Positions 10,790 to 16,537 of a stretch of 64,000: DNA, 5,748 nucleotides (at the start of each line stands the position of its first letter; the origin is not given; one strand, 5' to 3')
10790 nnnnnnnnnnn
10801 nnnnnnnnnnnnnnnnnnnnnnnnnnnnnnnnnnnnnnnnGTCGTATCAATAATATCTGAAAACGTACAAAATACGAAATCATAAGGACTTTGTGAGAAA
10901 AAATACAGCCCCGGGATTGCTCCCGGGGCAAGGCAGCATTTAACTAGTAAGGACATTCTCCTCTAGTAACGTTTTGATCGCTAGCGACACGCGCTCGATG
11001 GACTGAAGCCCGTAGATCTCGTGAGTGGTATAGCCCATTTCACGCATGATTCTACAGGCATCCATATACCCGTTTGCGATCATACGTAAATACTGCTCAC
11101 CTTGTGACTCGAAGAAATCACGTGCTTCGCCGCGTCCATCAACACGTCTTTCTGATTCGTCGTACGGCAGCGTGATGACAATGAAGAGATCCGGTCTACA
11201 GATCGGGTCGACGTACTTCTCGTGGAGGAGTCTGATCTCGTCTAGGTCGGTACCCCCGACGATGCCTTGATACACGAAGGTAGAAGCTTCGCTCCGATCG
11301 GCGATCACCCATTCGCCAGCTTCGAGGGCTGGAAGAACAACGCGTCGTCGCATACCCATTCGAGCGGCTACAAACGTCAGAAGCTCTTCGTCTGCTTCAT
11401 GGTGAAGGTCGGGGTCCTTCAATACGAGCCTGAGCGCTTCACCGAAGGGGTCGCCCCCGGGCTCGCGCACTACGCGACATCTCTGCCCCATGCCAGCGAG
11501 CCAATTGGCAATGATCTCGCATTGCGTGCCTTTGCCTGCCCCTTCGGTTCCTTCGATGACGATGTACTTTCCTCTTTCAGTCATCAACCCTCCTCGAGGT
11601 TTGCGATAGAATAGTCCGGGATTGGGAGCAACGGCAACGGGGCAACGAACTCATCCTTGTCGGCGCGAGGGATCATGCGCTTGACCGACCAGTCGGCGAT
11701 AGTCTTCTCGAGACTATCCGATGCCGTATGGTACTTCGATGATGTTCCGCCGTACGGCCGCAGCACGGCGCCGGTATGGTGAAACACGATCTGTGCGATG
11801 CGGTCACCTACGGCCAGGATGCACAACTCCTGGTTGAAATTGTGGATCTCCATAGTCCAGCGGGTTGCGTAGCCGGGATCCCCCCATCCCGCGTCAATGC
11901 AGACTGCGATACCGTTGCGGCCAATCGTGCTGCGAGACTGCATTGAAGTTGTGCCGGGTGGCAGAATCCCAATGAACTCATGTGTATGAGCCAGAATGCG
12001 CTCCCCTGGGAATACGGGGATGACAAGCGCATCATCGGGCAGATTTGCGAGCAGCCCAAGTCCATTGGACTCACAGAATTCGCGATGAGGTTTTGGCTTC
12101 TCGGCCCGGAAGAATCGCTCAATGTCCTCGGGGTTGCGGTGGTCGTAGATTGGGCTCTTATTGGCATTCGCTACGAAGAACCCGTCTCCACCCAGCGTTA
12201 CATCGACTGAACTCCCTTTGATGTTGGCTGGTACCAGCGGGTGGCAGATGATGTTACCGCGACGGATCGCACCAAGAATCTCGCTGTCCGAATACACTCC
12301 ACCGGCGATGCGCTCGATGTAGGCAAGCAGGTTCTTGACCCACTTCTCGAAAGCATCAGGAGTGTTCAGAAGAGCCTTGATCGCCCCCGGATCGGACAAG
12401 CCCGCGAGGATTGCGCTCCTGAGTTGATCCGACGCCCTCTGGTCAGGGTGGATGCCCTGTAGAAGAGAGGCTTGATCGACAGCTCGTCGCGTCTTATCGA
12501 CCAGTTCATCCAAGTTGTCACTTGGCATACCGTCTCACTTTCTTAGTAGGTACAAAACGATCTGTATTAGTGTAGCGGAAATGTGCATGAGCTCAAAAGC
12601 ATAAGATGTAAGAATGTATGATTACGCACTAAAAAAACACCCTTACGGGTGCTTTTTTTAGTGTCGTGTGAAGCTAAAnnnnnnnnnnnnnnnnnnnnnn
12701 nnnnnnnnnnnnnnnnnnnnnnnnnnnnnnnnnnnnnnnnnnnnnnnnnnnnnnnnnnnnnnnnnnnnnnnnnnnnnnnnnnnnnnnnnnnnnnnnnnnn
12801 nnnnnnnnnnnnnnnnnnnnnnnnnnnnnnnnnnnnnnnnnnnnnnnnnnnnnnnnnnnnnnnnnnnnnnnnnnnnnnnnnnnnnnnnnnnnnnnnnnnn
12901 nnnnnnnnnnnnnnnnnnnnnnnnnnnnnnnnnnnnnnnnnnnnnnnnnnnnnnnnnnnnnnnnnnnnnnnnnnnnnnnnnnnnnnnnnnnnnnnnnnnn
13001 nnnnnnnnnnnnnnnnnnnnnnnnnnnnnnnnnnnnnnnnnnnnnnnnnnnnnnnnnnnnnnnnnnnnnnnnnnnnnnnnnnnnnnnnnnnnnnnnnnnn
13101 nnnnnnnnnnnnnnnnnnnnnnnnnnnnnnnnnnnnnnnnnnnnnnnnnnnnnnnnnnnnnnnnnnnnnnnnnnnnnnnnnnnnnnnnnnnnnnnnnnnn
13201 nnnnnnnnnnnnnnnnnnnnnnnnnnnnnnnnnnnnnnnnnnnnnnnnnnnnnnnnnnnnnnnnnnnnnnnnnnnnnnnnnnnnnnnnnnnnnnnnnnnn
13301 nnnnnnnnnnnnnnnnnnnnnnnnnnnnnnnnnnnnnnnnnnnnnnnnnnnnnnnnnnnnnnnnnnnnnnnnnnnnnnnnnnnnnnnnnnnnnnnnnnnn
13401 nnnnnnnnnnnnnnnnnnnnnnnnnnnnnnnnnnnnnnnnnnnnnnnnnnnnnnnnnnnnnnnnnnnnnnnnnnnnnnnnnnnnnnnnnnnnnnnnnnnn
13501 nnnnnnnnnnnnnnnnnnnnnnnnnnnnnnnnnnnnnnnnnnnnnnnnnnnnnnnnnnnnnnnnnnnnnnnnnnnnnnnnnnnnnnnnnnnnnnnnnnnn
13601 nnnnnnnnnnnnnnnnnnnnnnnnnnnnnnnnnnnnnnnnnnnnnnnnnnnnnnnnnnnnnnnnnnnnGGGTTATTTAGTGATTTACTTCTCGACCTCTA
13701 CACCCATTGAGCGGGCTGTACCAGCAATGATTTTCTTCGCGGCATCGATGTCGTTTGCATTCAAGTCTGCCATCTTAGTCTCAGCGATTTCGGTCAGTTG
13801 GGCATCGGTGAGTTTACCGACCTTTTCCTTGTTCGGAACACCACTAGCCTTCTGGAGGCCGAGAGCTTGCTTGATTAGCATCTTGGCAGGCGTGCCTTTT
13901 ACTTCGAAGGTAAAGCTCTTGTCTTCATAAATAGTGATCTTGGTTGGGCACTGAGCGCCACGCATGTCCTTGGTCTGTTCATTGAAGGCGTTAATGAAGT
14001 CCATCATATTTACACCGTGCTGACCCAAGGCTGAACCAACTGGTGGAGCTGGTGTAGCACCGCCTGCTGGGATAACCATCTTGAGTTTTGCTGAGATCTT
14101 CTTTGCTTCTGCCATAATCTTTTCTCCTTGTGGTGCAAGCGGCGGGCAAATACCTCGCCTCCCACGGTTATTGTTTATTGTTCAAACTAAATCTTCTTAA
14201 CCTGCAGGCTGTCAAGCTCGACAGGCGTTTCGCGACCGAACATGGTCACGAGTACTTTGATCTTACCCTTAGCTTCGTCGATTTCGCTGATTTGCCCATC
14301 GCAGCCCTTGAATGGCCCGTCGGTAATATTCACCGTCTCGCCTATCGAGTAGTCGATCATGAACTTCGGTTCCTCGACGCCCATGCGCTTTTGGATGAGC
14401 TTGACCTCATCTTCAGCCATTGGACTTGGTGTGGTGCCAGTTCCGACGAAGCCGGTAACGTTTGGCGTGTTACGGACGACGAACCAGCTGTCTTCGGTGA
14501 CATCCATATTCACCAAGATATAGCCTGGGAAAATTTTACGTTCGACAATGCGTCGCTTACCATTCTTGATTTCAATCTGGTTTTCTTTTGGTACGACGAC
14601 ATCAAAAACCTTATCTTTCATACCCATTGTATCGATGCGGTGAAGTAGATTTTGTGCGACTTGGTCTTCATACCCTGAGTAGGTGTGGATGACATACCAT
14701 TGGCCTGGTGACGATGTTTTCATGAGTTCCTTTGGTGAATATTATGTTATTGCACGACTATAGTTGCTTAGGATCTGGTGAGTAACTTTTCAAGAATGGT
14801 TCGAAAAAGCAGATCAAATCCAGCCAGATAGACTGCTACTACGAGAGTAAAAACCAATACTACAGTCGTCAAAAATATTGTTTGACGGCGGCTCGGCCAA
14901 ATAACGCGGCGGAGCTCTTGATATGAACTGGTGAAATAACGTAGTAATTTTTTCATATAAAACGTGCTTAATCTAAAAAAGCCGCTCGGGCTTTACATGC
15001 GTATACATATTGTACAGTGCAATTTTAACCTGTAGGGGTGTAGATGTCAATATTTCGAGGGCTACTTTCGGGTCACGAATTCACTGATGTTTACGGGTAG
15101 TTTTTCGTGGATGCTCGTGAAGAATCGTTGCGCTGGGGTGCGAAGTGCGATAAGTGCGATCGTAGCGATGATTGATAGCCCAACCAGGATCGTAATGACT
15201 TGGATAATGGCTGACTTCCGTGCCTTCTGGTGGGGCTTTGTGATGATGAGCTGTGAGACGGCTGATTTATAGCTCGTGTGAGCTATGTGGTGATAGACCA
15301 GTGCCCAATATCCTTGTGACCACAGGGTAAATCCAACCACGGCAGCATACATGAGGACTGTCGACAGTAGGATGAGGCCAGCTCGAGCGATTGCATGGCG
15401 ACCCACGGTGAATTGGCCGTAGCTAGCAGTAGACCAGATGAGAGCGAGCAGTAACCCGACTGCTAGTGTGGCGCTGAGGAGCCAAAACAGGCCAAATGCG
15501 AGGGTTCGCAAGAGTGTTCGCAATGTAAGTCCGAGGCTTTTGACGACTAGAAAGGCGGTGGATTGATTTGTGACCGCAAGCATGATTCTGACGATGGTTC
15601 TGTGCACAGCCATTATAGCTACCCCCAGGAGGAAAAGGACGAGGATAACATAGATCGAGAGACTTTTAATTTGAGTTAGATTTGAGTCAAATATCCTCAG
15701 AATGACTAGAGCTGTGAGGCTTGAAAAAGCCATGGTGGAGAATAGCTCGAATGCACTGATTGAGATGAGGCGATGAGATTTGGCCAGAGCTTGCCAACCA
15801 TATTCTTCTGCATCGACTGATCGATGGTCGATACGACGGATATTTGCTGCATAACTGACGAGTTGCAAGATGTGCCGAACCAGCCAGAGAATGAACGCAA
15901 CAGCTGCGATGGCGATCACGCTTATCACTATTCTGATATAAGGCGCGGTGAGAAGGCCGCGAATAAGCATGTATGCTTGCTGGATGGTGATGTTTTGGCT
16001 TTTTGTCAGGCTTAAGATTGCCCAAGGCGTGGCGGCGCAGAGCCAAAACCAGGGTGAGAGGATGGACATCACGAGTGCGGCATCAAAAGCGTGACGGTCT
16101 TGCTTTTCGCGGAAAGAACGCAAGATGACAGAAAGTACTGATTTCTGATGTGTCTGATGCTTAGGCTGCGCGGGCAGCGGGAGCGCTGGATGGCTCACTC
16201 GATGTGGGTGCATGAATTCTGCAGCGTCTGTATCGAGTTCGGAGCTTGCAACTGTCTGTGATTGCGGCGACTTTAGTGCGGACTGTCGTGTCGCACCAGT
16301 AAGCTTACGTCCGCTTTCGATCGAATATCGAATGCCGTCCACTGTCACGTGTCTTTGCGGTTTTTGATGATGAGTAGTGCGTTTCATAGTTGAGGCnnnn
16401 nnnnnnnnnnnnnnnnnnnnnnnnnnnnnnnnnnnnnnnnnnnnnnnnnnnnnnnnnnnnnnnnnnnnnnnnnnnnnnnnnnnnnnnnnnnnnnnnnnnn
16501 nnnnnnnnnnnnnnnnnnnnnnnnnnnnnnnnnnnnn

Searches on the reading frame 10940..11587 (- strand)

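Call 36: search_protein_families(library=pfam, proteins=[window:10940-11587:-], max_evalue=0.0001)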
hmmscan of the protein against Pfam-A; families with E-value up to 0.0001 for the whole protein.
window:10940-11587:- (215 aa): 3 families
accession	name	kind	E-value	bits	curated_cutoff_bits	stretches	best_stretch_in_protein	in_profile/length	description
PF02223.23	Thymidylate_kin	-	1.3e-29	103.6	27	1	11-199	1-180/185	Thymidylate kinase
PF13521.12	AAA_28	-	1.2e-05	26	27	1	9-116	2-102/164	AAA domain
PF01712.25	dNK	-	2.9e-05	24.4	27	1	9-188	1-177/203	Deoxynucleoside kinase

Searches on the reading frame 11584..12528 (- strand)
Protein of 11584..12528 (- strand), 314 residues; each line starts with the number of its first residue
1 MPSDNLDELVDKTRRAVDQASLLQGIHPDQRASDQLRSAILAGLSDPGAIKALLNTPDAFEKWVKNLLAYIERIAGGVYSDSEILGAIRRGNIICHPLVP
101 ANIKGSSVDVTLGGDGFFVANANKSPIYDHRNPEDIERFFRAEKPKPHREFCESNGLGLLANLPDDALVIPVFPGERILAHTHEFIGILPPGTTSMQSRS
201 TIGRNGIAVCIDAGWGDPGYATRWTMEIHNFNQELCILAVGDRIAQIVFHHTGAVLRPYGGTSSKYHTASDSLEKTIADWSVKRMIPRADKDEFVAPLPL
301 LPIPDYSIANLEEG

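Call 36: search_protein_families(library=pfam, proteins=[window:11584-12528:-], max_evalue=0.0001)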
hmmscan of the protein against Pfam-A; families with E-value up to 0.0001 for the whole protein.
window:11584-12528:- (314 aa): 1 family
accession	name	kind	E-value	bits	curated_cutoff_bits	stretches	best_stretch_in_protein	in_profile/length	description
PF22769.1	DCD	-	1.3e-28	100.4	27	1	79-251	2-152/153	dCTP deaminase-like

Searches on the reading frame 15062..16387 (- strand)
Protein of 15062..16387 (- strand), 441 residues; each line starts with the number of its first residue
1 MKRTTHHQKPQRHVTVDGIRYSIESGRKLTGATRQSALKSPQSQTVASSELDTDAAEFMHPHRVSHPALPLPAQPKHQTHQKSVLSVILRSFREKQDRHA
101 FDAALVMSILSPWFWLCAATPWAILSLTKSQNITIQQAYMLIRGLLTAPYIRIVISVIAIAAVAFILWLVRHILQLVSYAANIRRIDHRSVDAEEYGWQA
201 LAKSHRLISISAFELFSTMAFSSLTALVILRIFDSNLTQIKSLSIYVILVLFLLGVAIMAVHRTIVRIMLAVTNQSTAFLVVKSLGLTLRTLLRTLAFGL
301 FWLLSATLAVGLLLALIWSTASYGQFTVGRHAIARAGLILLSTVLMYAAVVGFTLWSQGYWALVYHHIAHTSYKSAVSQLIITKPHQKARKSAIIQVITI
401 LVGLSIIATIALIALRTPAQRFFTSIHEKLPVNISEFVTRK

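Call 3: search_protein_families(library=pfam, proteins=[window:15062-16387:-], max_evalue=0.01)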
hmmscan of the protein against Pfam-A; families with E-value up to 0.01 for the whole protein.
window:15062-16387:- (441 aa): 0 families

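Call 4: search_protein_families(library=ncbifam, proteins=[window:15062-16387:-], max_evalue=0.01)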
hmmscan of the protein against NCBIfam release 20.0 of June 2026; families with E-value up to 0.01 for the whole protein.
window:15062-16387:- (441 aa): 0 families
